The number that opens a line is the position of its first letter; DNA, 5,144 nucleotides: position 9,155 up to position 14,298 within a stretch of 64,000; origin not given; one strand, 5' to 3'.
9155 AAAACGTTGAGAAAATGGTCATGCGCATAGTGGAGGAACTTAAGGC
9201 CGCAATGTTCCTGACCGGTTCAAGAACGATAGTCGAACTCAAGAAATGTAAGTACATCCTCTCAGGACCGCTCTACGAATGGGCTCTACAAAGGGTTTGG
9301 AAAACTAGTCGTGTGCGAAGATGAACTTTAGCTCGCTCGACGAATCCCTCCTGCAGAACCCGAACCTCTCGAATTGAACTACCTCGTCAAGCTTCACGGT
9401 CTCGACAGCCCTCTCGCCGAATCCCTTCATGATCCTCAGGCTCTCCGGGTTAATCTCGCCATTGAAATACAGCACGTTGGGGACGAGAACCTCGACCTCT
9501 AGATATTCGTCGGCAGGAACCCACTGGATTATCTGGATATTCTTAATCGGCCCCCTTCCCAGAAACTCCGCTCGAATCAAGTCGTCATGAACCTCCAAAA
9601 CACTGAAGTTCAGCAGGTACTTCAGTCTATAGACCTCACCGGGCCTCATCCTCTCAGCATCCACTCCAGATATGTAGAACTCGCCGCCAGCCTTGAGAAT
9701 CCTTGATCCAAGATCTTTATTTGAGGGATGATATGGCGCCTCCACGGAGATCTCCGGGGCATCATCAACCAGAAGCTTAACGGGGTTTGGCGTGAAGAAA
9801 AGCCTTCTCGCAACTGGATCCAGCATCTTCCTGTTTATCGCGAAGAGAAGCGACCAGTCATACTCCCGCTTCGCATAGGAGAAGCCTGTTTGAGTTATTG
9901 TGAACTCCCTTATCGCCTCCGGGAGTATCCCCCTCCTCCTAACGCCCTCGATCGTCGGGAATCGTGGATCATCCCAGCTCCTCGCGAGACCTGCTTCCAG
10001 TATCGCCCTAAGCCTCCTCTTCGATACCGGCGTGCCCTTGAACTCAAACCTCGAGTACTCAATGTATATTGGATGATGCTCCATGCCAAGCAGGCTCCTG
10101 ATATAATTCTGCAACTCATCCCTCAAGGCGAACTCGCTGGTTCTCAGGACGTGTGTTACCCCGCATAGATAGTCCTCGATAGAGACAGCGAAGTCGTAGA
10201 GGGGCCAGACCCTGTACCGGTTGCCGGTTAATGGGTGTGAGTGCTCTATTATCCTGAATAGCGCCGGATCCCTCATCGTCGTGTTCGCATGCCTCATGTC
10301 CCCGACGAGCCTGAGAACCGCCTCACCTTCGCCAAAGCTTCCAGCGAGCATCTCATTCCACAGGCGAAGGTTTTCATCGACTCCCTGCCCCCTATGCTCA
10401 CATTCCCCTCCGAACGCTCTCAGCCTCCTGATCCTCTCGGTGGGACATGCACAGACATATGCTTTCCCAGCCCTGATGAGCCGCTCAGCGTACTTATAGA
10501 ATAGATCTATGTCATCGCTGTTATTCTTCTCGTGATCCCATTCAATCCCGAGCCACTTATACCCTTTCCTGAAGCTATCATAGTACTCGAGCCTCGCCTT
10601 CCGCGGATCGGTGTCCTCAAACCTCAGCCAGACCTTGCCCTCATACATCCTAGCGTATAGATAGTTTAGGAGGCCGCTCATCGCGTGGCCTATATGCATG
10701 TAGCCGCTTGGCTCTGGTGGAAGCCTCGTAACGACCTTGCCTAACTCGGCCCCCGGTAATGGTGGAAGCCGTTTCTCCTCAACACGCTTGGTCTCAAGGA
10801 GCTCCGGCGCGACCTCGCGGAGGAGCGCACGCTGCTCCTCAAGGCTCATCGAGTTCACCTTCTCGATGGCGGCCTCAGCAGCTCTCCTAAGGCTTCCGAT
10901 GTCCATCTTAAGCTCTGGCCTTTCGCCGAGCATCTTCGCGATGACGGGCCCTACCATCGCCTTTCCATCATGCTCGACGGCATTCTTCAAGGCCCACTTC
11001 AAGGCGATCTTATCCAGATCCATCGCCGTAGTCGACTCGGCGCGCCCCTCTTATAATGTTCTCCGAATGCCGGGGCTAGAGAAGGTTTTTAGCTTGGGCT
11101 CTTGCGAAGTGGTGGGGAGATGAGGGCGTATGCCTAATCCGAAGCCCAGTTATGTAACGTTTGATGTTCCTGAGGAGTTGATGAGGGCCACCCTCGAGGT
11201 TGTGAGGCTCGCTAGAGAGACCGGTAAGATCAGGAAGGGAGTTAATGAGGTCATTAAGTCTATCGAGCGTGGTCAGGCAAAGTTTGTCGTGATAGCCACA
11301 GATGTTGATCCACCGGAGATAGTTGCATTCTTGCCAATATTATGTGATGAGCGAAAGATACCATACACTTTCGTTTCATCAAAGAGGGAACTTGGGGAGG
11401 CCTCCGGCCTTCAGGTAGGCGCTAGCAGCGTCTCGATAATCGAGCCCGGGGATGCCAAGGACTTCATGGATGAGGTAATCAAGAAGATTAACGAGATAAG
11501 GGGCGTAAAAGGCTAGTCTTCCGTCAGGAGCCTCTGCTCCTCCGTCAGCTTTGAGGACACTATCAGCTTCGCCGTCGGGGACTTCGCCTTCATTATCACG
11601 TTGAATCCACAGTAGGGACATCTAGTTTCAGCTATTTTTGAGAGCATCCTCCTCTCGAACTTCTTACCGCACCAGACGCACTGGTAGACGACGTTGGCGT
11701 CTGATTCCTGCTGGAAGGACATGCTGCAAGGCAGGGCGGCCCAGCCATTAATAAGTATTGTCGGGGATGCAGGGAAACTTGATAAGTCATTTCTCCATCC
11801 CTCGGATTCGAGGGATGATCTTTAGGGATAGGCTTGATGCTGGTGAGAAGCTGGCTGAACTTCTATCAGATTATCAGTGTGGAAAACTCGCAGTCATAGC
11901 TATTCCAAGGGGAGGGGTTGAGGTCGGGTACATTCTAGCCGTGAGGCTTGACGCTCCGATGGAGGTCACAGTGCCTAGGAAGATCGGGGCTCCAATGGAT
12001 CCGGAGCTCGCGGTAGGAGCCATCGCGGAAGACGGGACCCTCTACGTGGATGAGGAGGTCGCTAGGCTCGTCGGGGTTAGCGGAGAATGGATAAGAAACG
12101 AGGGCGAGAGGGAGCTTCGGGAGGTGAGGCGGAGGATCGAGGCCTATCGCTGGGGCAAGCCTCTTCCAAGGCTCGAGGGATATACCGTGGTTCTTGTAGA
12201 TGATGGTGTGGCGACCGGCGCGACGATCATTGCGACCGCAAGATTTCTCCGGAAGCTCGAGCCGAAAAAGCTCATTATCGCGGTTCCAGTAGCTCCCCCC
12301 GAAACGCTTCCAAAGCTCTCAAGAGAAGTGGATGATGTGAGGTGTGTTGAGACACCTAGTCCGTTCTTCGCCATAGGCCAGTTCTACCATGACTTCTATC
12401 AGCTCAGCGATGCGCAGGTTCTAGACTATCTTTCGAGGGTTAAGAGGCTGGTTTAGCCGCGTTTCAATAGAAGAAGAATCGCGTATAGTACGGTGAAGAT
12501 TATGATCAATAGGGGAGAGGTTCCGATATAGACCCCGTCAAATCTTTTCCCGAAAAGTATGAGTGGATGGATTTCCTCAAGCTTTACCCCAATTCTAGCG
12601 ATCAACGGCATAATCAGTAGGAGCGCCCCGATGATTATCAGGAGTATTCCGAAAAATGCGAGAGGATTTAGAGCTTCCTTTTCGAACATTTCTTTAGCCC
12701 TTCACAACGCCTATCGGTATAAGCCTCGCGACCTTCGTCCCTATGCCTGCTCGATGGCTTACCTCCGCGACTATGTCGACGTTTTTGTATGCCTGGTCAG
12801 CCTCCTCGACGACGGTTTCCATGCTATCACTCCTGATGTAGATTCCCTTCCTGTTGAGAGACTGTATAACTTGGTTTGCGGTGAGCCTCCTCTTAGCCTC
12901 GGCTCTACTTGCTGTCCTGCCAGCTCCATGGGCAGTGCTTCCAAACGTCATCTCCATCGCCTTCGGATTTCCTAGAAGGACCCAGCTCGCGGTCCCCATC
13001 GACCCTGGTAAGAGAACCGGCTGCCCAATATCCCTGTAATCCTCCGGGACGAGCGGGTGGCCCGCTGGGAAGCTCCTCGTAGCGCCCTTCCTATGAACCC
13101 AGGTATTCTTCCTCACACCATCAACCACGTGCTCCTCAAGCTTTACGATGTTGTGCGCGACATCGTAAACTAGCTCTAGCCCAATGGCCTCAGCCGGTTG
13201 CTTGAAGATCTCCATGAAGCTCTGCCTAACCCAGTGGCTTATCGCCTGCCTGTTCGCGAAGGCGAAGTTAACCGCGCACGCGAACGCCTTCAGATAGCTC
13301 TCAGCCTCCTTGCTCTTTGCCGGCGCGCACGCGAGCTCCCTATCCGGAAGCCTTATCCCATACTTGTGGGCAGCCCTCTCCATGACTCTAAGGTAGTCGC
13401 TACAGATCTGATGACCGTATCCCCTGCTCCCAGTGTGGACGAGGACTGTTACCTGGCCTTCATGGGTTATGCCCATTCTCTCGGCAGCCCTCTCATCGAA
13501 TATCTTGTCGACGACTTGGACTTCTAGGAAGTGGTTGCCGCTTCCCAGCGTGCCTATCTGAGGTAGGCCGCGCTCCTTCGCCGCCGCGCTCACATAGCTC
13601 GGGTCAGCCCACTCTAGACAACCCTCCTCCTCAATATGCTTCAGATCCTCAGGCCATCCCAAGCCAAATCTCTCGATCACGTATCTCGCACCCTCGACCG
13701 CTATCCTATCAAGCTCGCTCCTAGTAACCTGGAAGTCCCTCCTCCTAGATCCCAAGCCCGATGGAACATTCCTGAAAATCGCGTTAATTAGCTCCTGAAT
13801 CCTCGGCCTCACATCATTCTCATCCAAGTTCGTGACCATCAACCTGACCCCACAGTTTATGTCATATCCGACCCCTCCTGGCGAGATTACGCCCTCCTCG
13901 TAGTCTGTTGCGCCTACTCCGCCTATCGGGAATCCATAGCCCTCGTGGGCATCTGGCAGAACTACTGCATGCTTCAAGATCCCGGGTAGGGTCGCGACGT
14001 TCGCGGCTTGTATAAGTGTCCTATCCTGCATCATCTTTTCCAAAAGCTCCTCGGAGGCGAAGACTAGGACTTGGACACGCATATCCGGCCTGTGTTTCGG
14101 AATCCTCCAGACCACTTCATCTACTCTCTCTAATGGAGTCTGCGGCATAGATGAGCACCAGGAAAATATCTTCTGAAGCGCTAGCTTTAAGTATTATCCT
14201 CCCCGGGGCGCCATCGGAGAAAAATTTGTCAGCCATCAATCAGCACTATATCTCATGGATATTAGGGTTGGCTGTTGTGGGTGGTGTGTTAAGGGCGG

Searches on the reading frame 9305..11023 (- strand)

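Call 46: search_protein_families(library=pfam, proteins=[window:9305-11023:-], max_evalue=0.0001)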
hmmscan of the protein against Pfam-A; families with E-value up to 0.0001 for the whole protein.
window:9305-11023:- (572 aa): 3 families
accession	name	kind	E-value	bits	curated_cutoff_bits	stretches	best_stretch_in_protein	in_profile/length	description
PF00749.27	tRNA-synt_1c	-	4.5e-82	275.9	23.4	1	96-402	1-313/314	tRNA synthetases class I (E and Q), catalytic domain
PF03950.23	tRNA-synt_1c_C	-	2.1e-16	60.3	23.9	1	405-480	1-78/91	tRNA synthetases class I (E and Q), anti-codon binding domain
PF20974.2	tRNA-synt_1c_C2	-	8.6e-12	46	23.9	1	498-560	1-69/69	tRNA synthetases class I (E and Q), anti-codon binding domain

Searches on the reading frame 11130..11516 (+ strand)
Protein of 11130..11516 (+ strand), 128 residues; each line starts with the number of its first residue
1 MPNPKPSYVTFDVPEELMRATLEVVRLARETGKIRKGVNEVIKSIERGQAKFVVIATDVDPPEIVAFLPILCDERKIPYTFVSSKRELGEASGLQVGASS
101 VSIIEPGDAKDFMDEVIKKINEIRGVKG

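Call 46: search_protein_families(library=pfam, proteins=[window:11130-11516:+], max_evalue=0.0001)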
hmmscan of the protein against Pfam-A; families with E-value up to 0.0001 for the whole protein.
window:11130-11516:+ (128 aa): 1 family
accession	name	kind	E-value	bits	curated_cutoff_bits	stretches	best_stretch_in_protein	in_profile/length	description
PF01248.31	Ribosomal_L7Ae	-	1e-30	105.7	22.1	1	21-112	3-94/95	Ribosomal protein L7Ae/L30e/S12e/Gadd45 family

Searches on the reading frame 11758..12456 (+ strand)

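Call 46: search_protein_families(library=pfam, proteins=[window:11758-12456:+], max_evalue=0.0001)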
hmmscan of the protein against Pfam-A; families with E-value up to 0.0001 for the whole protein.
window:11758-12456:+ (232 aa): 1 family
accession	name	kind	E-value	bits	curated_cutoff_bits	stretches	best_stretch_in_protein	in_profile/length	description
PF00156.33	Pribosyltran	-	5.5e-18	65.2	26.3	1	29-211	16-155/158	Phosphoribosyl transferase domain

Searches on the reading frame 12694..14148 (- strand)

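Call 46: search_protein_families(library=pfam, proteins=[window:12694-14148:-], max_evalue=0.0001)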
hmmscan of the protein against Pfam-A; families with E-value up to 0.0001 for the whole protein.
window:12694-14148:- (484 aa): 1 family
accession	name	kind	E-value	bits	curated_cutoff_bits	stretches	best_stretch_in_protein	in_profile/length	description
PF01139.22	RtcB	-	1e-172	575.6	27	1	47-484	1-426/426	tRNA-splicing ligase RtcB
